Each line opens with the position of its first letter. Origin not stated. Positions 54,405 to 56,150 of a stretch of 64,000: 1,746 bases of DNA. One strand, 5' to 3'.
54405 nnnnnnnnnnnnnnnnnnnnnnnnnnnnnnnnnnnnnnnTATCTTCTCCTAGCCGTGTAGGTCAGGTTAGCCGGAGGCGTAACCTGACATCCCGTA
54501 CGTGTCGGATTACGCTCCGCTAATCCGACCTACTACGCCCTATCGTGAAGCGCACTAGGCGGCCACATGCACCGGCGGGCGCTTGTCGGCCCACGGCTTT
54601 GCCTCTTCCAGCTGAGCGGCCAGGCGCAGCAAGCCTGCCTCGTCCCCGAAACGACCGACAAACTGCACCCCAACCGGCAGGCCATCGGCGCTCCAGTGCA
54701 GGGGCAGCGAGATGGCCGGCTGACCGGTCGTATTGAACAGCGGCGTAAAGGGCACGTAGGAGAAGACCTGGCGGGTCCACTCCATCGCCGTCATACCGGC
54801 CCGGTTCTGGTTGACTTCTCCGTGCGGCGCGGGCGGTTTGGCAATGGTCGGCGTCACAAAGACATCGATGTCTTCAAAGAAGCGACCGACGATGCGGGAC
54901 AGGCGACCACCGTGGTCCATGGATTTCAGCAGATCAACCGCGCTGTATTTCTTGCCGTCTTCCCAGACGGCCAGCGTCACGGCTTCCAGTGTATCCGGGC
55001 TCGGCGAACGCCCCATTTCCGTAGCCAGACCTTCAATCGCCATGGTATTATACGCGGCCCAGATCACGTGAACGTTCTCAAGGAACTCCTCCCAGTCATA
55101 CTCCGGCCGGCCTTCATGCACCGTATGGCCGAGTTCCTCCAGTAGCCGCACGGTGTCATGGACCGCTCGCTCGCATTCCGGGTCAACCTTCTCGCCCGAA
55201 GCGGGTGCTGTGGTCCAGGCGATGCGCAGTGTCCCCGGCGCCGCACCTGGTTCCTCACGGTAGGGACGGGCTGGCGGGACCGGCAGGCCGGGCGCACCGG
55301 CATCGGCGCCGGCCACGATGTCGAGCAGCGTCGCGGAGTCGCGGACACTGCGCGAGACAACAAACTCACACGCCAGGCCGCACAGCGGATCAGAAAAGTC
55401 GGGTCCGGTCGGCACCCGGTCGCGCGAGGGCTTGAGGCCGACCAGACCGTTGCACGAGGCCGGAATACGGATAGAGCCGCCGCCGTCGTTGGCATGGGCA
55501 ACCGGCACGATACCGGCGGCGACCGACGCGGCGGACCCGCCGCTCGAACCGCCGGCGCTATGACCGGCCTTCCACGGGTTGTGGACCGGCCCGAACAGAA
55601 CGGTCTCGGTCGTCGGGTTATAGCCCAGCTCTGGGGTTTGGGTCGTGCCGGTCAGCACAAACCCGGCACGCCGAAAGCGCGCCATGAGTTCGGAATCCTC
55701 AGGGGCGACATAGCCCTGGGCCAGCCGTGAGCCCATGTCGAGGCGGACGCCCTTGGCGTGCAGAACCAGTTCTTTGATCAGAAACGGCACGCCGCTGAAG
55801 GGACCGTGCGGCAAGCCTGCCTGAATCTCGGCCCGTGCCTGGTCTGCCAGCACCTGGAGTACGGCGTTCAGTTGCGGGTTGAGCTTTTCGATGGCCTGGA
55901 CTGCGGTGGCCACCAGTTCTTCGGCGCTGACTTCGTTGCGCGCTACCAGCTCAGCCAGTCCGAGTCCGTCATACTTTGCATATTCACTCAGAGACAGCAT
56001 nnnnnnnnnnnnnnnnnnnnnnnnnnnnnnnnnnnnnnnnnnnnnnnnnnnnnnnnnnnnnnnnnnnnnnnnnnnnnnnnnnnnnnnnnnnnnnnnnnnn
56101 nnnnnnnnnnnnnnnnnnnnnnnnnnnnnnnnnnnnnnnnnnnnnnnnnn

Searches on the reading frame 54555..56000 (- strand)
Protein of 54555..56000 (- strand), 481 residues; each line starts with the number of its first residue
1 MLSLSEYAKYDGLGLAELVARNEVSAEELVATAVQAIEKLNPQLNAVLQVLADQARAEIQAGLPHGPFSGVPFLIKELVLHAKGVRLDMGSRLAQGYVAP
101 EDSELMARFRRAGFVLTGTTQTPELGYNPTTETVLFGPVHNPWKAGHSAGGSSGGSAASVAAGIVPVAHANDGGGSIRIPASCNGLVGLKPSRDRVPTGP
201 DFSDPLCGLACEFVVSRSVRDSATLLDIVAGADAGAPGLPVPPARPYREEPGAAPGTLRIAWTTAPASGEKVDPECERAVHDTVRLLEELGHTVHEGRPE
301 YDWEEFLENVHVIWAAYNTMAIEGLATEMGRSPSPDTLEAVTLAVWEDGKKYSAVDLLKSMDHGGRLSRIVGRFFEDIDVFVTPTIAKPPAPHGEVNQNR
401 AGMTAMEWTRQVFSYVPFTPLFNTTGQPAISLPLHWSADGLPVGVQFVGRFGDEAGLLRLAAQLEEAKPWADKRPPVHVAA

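Call 15: search_protein_families(library=pfam, proteins=[window:54555-56000:-], max_evalue=0.001)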
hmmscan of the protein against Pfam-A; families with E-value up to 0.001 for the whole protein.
window:54555-56000:- (481 aa): 1 family
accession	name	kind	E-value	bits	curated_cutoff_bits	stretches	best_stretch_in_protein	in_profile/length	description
PF01425.27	Amidase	-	3.8e-94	316.7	27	1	28-458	1-445/445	Amidase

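Call 17: find_encoding_contigs(protein=window:54555-56000:-, flank=2000, max_places=3)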
Protein window:54555-56000:- (481 aa): no gene with exactly this product is on record in the collection.
